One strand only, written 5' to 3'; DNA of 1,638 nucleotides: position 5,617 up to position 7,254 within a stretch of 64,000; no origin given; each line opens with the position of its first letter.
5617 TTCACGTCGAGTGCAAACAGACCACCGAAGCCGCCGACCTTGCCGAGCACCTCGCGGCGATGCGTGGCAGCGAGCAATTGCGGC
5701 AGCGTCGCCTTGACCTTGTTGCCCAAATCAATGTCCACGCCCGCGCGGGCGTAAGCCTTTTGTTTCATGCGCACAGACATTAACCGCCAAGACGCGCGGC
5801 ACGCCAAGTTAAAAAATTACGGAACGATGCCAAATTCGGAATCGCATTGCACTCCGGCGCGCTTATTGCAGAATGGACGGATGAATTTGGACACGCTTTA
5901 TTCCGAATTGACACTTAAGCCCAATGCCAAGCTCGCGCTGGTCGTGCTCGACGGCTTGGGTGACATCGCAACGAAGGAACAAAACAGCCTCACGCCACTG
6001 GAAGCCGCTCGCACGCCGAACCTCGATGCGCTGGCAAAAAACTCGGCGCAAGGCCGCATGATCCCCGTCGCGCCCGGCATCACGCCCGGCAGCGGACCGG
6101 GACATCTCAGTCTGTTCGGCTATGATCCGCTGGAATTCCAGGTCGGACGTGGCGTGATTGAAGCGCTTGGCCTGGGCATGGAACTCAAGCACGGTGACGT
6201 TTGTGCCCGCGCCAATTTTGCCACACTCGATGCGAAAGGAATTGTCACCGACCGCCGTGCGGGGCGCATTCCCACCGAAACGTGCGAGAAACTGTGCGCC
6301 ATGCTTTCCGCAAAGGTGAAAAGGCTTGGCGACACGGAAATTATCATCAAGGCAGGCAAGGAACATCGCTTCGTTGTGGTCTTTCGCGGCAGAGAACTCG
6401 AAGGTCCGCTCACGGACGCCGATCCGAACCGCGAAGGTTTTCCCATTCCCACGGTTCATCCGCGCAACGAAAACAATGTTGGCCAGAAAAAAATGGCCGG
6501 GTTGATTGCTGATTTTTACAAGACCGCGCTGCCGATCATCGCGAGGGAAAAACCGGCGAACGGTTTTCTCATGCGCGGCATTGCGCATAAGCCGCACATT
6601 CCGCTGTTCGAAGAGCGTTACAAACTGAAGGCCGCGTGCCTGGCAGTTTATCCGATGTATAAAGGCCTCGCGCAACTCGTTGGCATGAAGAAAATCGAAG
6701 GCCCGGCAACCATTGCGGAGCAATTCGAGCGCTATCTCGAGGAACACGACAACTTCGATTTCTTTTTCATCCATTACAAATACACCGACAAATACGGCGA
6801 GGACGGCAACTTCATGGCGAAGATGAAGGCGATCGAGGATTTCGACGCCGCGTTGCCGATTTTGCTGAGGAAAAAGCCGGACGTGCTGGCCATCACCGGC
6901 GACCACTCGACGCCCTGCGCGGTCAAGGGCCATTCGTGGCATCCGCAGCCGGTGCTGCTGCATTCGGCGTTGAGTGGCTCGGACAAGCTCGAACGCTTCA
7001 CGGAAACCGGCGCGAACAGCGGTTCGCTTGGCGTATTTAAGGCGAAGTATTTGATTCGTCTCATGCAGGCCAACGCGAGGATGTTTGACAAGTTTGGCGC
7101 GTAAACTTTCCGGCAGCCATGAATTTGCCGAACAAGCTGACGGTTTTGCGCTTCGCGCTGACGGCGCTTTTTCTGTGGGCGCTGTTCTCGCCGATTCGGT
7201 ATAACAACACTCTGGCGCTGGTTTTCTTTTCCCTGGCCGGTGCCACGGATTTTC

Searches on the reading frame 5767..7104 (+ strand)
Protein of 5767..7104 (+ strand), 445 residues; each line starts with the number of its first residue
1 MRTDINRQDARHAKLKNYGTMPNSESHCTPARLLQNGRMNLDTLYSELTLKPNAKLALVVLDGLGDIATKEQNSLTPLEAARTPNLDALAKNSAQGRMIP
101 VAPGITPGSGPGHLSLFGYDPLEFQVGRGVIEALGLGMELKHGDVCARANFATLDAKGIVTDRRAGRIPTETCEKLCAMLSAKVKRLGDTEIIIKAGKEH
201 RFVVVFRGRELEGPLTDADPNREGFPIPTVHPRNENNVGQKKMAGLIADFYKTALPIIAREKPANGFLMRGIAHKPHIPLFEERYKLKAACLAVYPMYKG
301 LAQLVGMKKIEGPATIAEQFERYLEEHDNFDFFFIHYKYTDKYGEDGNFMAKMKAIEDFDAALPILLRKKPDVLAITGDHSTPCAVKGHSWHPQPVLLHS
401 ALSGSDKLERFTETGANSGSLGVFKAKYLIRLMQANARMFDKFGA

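Call 37: search_protein_families(library=pfam, proteins=[window:5767-7104:+], max_evalue=0.00001)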
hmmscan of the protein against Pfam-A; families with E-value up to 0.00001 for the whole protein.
window:5767-7104:+ (445 aa): 2 families
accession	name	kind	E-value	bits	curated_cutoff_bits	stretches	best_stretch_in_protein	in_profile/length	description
PF10143.14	PhosphMutase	-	3.6e-43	147.8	21.5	1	90-258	1-164/170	2,3-bisphosphoglycerate-independent phosphoglycerate mutase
PF01676.23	Metalloenzyme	-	1.2e-41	143.3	24.3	1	55-425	2-241/252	Metalloenzyme superfamily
